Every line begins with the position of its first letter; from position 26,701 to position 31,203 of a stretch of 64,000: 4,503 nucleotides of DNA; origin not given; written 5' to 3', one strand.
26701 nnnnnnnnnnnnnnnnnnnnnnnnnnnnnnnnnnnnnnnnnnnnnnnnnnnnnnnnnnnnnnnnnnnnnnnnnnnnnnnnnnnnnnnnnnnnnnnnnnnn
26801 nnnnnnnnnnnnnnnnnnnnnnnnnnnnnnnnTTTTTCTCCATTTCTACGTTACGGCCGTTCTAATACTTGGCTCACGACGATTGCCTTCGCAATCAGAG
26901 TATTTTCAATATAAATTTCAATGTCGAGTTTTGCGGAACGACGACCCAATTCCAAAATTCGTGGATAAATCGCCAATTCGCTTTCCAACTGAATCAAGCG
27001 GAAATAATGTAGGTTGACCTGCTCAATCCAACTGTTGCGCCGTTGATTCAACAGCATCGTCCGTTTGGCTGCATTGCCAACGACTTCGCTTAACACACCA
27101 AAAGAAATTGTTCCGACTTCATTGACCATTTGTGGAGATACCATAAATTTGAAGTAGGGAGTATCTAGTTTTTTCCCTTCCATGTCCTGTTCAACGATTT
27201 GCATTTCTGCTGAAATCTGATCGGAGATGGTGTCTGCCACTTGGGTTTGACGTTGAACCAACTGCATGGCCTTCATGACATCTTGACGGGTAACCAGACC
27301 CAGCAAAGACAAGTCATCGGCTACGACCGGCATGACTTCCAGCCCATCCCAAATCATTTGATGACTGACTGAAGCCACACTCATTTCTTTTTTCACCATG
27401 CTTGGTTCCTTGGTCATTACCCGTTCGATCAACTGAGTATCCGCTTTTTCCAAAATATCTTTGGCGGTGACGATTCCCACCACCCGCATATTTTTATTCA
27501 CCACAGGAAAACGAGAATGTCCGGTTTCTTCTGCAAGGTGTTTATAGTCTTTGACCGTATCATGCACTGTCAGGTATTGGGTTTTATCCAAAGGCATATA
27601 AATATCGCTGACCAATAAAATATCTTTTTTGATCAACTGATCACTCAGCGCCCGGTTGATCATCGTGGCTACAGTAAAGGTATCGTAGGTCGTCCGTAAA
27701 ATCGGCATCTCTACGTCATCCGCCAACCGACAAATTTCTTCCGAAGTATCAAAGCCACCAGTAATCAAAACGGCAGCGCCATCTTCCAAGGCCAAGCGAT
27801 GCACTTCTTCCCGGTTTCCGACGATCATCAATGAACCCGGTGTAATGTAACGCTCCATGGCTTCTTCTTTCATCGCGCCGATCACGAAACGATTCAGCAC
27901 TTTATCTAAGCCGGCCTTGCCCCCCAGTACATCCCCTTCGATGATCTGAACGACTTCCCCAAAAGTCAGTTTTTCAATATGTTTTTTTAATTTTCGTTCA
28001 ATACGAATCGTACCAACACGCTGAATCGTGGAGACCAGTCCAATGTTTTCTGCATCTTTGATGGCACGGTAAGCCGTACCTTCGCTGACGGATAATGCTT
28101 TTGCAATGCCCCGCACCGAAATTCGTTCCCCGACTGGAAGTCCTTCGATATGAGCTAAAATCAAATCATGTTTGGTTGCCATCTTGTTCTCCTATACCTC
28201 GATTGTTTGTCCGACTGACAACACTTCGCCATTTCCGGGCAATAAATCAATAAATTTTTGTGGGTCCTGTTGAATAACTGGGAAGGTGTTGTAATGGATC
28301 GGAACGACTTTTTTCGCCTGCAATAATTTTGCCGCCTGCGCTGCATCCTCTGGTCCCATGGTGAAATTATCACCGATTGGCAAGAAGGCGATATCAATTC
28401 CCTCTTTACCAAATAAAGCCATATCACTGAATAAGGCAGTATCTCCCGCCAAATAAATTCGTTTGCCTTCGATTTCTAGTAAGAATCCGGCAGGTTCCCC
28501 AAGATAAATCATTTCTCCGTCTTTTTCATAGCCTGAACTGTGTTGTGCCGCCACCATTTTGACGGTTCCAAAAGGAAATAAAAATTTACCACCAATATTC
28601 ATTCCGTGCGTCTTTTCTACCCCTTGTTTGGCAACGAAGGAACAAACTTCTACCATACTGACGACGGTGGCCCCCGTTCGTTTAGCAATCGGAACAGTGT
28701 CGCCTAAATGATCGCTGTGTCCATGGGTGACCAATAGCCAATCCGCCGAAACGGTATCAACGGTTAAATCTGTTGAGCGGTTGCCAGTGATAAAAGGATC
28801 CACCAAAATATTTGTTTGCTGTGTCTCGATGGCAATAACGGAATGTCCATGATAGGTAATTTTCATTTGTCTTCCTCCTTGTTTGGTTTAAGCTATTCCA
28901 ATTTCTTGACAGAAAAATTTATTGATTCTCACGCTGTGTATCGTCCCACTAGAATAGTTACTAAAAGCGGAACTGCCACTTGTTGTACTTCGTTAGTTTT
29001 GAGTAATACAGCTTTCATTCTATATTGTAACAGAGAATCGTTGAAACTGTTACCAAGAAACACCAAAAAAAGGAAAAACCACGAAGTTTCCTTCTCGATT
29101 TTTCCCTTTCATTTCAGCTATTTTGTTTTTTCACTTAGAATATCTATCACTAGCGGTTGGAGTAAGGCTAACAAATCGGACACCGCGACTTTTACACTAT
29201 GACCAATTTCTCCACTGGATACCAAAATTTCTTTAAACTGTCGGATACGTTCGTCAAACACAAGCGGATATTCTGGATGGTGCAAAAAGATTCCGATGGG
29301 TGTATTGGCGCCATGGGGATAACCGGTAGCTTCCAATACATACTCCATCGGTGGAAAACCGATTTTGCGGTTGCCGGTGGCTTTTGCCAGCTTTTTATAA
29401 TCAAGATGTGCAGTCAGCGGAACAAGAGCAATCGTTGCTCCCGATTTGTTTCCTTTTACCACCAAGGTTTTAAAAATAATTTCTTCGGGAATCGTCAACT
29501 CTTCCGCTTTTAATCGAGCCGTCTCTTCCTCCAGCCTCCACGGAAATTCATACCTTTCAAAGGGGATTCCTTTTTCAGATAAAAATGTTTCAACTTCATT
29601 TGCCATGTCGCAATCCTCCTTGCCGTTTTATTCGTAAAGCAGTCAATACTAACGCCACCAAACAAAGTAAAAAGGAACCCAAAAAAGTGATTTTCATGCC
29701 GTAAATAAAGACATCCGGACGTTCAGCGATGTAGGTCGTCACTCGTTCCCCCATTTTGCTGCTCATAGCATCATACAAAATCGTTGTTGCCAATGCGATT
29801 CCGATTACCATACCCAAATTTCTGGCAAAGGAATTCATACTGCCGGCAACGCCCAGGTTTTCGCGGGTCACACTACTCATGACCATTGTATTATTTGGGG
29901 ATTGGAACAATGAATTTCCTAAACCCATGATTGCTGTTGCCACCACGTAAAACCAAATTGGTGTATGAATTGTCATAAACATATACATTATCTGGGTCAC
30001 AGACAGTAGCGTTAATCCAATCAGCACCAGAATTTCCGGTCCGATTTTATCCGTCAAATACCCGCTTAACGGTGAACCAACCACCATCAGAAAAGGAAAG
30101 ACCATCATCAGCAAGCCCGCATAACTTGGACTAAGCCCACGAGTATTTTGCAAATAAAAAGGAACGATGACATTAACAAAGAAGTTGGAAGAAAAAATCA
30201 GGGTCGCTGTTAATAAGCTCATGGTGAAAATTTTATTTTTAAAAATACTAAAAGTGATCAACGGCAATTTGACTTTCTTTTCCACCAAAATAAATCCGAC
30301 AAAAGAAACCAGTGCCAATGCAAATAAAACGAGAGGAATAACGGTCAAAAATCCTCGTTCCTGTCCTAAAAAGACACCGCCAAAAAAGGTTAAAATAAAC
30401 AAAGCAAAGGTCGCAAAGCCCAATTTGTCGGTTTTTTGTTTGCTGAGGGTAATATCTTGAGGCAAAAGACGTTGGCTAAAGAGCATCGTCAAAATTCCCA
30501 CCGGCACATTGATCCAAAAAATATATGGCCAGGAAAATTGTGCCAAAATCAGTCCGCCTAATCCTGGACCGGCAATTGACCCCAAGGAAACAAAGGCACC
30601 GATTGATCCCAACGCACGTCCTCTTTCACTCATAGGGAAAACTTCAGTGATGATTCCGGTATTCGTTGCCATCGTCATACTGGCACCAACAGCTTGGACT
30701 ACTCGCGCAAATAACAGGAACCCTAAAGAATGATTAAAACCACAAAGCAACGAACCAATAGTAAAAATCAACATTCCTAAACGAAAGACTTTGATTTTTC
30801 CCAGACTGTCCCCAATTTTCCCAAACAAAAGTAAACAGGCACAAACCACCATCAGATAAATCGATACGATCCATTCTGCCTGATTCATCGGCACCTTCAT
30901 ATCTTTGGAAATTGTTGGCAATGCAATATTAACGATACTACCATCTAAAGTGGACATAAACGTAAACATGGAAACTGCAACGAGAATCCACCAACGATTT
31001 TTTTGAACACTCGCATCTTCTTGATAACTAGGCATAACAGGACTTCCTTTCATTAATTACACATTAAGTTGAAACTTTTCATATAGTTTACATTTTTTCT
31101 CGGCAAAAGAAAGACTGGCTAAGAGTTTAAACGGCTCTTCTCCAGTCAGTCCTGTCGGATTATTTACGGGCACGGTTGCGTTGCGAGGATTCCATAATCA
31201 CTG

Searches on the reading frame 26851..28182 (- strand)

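Call 71: search_protein_families(library=pfam, proteins=[window:26851-28182:-], max_evalue=0.00001)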
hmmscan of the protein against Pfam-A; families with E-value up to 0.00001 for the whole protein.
window:26851-28182:- (443 aa): 2 families
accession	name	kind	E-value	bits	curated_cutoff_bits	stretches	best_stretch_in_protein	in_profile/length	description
PF07085.17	DRTGG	-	1.2e-29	102.7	25.2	1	76-178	1-105/105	DRTGG domain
PF00571.33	CBS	-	2.9e-15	56.8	24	1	203-246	11-54/57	CBS domain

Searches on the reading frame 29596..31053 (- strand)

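Call 71: search_protein_families(library=pfam, proteins=[window:29596-31053:-], max_evalue=0.00001)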
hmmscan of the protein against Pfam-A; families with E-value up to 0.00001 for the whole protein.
window:29596-31053:- (485 aa): 2 families
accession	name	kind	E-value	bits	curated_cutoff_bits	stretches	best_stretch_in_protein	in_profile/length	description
PF07690.21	MFS_1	-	1.5e-79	267.9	33.4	2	29-418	3-346/347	Major Facilitator Superfamily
PF00083.30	Sugar_tr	-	1e-06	28.4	22.3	1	38-192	16-187/452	Sugar (and other) transporter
